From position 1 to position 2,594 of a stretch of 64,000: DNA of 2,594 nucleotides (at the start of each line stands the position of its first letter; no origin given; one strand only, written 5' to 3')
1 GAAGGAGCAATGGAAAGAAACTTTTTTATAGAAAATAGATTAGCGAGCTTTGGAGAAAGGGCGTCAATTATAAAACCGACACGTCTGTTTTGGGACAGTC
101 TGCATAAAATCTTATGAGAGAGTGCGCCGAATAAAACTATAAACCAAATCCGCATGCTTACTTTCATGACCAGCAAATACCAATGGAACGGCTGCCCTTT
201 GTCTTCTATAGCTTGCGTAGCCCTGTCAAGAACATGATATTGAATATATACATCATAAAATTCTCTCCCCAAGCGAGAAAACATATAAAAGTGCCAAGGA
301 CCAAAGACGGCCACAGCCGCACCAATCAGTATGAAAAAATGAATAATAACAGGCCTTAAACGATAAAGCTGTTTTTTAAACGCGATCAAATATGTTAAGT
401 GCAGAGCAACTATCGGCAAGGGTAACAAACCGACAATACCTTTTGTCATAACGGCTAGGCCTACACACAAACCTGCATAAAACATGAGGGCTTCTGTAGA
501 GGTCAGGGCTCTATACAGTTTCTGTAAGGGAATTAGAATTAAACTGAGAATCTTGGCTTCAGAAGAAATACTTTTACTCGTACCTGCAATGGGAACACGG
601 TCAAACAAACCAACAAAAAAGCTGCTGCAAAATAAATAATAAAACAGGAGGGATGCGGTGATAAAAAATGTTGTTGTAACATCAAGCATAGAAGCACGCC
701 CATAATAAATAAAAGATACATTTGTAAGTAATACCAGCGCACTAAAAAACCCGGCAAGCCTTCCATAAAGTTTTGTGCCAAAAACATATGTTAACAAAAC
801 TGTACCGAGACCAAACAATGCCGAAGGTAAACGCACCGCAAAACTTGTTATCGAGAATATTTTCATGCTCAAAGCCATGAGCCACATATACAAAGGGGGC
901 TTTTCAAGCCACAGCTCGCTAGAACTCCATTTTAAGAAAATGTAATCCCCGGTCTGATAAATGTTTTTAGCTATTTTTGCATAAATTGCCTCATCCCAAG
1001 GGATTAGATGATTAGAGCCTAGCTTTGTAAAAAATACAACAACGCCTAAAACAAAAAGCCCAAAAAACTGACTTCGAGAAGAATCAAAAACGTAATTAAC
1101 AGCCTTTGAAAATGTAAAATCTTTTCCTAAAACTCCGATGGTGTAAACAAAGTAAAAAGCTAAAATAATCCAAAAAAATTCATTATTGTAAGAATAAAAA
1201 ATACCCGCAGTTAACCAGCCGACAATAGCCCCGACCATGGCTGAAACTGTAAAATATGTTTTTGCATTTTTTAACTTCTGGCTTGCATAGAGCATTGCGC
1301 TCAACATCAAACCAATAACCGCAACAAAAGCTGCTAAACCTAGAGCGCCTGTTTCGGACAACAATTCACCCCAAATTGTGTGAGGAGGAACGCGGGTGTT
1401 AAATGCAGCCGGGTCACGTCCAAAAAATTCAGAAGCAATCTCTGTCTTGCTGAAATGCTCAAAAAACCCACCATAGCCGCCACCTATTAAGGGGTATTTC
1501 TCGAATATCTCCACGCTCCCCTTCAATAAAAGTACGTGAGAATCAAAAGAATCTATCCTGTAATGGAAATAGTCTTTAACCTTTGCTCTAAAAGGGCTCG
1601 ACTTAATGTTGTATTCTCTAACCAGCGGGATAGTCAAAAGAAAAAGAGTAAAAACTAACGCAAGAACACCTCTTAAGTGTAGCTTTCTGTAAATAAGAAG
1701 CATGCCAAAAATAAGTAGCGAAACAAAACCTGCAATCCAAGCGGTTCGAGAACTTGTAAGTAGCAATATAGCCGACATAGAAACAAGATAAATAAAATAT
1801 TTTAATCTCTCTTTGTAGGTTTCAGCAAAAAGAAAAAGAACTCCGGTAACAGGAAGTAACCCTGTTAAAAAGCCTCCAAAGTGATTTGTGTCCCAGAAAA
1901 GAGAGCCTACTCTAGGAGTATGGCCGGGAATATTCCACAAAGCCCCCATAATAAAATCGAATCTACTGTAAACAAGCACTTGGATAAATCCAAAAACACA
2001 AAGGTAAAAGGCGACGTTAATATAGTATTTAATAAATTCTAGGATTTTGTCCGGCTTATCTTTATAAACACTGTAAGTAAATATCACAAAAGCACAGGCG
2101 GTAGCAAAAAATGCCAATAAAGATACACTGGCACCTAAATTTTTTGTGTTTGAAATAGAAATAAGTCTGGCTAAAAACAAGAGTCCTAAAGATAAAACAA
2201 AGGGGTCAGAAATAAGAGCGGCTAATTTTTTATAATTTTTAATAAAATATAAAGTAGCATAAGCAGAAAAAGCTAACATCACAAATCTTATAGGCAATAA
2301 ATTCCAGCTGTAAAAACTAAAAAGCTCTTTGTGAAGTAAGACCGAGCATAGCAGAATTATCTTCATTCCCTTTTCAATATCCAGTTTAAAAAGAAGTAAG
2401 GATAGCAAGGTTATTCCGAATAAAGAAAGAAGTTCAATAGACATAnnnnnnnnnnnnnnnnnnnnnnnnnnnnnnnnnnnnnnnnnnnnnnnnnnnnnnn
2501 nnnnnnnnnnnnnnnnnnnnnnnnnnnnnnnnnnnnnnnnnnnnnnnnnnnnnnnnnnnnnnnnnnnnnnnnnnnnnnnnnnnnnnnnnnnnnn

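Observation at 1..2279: In-frame fusion of an O-antigen-ligase/Wzy_C-like domain to a PMT_2/ArnT-like GT-C glycosyltransferase domain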

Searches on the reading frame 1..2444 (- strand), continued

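Call 46: search_protein_families(library=pfam, proteins=[P0003], max_evalue=0.01)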
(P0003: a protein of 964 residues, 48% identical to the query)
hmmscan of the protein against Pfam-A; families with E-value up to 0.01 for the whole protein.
P0003 (964 aa): 3 families
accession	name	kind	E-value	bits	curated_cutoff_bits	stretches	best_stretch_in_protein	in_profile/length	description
PF13231.12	PMT_2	-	2e-16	61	26.1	2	521-611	2-92/160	Dolichyl-phosphate-mannose-protein mannosyltransferase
PF04932.20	Wzy_C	-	1.3e-13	51.4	31.7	1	225-380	2-149/149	O-Antigen ligase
PF02366.24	PMT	-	1.1e-11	45.2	22.7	1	494-715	35-237/245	Dolichyl-phosphate-mannose-protein mannosyltransferase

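Call 68: predict_structure(alignment_id=A3)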
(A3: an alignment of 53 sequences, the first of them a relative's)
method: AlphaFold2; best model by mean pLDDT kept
length: 964 residues; sequences in the alignment: 53
mean_pLDDT: 88.7   pTM: 0.88
mean pLDDT of the five models: 88.7, 88.2, 87.1, 85.9, 85.5
residues with pLDDT >= 90: 637; 70-90: 223; 50-70: 83; < 50: 21
segments of 3 or more residues with pLDDT < 50: 624-632, 634-641
pLDDT, mean of each block of 10 residues (from residue 1): 81 95 95 81 57 93 92 86 92 96 93 91 96 96 97 92 87 67 66 85 96 96 97 85 92 94 90 89 88 75 69 92 94 90 86 65 86 96 97 96 98 91 74 97 95 93 90 94 84 93 93 83 95 94 96 98 95 97 95 96 97 67 47 48 83 97 94 95 88 94 96 93 75 61 82 95 97 94 97 81 87 98 94 91 96 94 88 94 93 91 91 88 89 94 92 94 81
secondary structure, 60 per line:
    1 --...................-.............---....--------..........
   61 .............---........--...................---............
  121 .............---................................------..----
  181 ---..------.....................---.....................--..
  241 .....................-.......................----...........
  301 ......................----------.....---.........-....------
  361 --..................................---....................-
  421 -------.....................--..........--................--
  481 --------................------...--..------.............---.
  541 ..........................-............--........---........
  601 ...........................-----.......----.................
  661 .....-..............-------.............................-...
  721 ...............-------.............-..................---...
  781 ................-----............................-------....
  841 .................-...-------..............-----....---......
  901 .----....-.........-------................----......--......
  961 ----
elements in order (helices of 4 or more, strands of 3 or more residues): H3-21 H23-35 H39-42 H51-73 H77-84 H87-105 H109-133 H137-168 H192-212 H216-236 H239-261 H263-285 H290-322 H333-337 H341-349 H351-354 H363-396 H400-419 H428-448 H451-460 H463-478 H489-504 E511-513 H524-536 H540-566 H568-579 H582-589 H593-627 H633-639 H644-665 H667-680 H688-716 H718-735 H743-755 H757-774 H778-796 H802-829 H837-857 H869-882 E888-891 H895-901 E906-909 H911-919 E927-932 H933-942 E947-952 E955-960

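Call 74: fold_search(model_id=the predicted structure, library=pdb)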
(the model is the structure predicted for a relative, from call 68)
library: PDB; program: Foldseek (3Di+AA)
matches with E <= 10: 116; with E <= 0.001: 18
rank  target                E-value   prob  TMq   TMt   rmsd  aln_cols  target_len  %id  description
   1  5ezm                  2.3e-13  1.00  0.39  0.66   7.0       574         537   19  Crystal Structure of ArnT from Cupriavidus metallidurans in the apo state (released 2016-02-17)
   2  5f15                  5.1e-13  1.00  0.39  0.67   6.8       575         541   19  Crystal Structure of ArnT from Cupriavidus metallidurans bound to Undecaprenyl phosphate (released 2016-02-17)
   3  9s6t_A                2.3e-06  1.00  0.34  0.63   7.4       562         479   12  Ternary cryo-EM structure of chicken ALG12 with Dol25-PP-GlcNAc2Man7, Dol25-P-Man, and Fab (released 2026-03-18)
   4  7tpg_B                1.8e-05  1.00  0.30  0.62   6.5       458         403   18  Single-Particle Cryo-EM Structure of the WaaL O-antigen ligase in its ligand bound state (released 2022-04-06)
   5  8agc_A                3.5e-05  1.00  0.26  0.35  12.5       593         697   16  Structure of yeast oligosaccharylransferase complex with lipid-linked oligosaccharide and non-acceptor peptide bound (released 2022-12-07)
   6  5ogl_A                3.8e-05  1.00  0.31  0.41   9.7       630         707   12  Structure of bacterial oligosaccharyltransferase PglB in complex with an acceptor peptide and an lipid-linked oligosac (released 2017-10-25)
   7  8age_A                4.1e-05  1.00  0.32  0.46  10.7       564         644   13  Structure of yeast oligosaccharylransferase complex with acceptor peptide bound (released 2022-12-07)
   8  3rce_A                4.2e-05  1.00  0.30  0.41  11.8       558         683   14  Bacterial oligosaccharyltransferase PglB (released 2011-06-15)
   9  6ftg_5                5.9e-05  1.00  0.32  0.46  11.1       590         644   14  Subtomogram average of OST-containing ribosome-translocon complexes from canine rough microsomal membranes (released 2018-03-21)
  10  9n9j_I                6.2e-05  1.00  0.30  0.39  11.8       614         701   13  Structure of a GRP94 folding intermediate engaged with a CCDC134- and FKBP11-bound secretory translocon (released 2025-11-19)
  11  6gxc_A                6.9e-05  1.00  0.31  0.41   9.6       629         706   12  Bacterial oligosaccharyltransferase PglB in complex with an inhibitory peptide and a reactive lipid-linked oligosaccha (released 2018-11-14)
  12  5gmy_A                7.2e-05  1.00  0.34  0.39  10.6       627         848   13  Crystal structure of the Archaeoglobus fulgidus oligosaccharyltransferase (O29867_ARCFU) tethered with an acceptor pep (released 2017-02-01)
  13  9i5k_A                9.7e-05  1.00  0.33  0.62   7.8       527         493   14  Structure of the Chaetomium thermophilum Pmt4 homodimer (C2 symmetry) (released 2025-12-24)
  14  6ezn_F                1.7e-04  1.00  0.33  0.46   9.4       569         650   12  Cryo-EM structure of the yeast oligosaccharyltransferase (OST) complex (released 2018-01-17)
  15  8b6l_I                2.6e-04  1.00  0.32  0.44  11.1       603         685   13  Subtomogram average of the human Sec61-TRAP-OSTA-translocon (released 2022-12-07)
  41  5uwt_C                3.0e+00  0.03  0.09  0.09  27.9       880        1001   12  Crystal Structure of Hxk2 Peptide in complex with CRM1 K579A mutant-Ran-RanBP1 (released 2017-03-22)
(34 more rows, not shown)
